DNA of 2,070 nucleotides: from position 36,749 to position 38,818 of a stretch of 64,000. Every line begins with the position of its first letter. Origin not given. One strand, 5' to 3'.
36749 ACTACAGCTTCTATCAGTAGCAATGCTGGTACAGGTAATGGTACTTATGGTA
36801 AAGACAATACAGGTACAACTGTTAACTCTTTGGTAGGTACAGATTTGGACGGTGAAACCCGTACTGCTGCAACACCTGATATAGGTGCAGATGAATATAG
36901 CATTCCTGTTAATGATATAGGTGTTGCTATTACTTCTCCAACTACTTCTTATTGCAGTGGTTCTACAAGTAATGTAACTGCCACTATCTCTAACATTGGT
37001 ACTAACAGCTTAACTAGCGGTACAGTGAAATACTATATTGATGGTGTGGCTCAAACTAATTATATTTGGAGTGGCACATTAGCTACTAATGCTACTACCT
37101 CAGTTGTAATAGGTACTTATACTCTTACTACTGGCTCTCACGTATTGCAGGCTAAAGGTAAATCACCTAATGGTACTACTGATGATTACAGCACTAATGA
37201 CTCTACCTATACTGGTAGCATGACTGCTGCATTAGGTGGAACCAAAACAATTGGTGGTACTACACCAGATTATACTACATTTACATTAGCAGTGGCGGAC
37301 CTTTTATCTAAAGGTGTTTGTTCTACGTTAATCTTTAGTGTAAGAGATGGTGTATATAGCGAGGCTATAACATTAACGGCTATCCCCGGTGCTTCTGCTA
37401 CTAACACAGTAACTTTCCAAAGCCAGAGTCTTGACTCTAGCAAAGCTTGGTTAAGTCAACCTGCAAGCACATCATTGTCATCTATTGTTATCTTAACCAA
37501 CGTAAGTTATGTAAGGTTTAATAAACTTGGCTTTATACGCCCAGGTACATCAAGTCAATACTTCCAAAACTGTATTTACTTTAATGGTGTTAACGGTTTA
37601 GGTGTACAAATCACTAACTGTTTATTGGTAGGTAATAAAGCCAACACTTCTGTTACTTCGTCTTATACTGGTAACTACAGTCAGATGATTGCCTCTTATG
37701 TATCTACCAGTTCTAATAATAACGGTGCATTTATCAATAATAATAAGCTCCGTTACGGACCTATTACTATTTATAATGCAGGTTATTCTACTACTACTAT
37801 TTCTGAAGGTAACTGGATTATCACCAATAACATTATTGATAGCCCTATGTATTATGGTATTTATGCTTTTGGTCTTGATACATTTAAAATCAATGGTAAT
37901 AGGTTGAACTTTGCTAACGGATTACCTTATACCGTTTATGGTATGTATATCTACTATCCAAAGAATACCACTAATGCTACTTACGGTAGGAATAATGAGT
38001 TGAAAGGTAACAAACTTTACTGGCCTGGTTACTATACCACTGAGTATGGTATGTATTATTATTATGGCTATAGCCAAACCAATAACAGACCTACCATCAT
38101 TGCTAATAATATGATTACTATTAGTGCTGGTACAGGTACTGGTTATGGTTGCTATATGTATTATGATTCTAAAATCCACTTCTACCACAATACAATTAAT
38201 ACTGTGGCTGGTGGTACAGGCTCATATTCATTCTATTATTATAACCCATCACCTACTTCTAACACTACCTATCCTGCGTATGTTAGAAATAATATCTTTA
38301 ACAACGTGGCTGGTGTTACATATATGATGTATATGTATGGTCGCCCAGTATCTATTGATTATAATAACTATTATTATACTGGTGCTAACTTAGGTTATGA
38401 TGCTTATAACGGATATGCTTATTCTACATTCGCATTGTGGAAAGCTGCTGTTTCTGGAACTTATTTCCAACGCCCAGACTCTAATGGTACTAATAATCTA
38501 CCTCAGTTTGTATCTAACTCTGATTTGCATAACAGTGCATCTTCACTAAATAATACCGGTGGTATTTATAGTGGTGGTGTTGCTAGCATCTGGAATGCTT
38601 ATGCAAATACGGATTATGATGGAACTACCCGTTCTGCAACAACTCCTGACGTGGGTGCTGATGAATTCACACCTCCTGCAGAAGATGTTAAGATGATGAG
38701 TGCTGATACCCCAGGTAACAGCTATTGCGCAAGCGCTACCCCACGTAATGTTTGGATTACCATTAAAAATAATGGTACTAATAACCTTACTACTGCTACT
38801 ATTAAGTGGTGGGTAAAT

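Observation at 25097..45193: Giant ~6,700-aa T9SS cargo built from about 10 tandem beta-helix plus CARDB modules, about one third of this window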

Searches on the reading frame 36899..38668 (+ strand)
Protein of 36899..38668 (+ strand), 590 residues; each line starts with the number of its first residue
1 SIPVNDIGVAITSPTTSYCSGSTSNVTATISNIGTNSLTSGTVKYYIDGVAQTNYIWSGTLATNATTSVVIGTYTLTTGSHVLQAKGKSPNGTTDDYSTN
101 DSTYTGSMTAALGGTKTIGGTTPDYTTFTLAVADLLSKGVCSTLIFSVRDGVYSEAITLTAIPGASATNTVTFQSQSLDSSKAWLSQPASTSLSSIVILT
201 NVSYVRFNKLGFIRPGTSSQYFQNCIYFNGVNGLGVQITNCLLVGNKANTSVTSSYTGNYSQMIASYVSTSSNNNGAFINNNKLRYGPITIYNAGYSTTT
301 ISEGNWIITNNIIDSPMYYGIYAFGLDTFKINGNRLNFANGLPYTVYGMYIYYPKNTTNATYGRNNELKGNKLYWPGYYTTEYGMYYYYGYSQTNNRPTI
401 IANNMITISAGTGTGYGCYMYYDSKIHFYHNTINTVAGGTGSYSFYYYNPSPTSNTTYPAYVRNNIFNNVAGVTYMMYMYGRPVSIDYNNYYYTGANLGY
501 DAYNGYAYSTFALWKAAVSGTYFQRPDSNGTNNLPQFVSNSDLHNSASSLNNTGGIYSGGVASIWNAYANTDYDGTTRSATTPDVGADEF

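Call 6: search_protein_families(library=pfam, max_evalue=0.1, proteins=[window:36899-38668:+])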
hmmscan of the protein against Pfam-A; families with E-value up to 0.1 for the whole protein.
window:36899-38668:+ (590 aa): 1 family
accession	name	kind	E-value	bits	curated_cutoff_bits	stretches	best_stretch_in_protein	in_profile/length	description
PF07705.17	CARDB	-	1e-05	26.1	22.7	1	6-91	3-87/101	CARDB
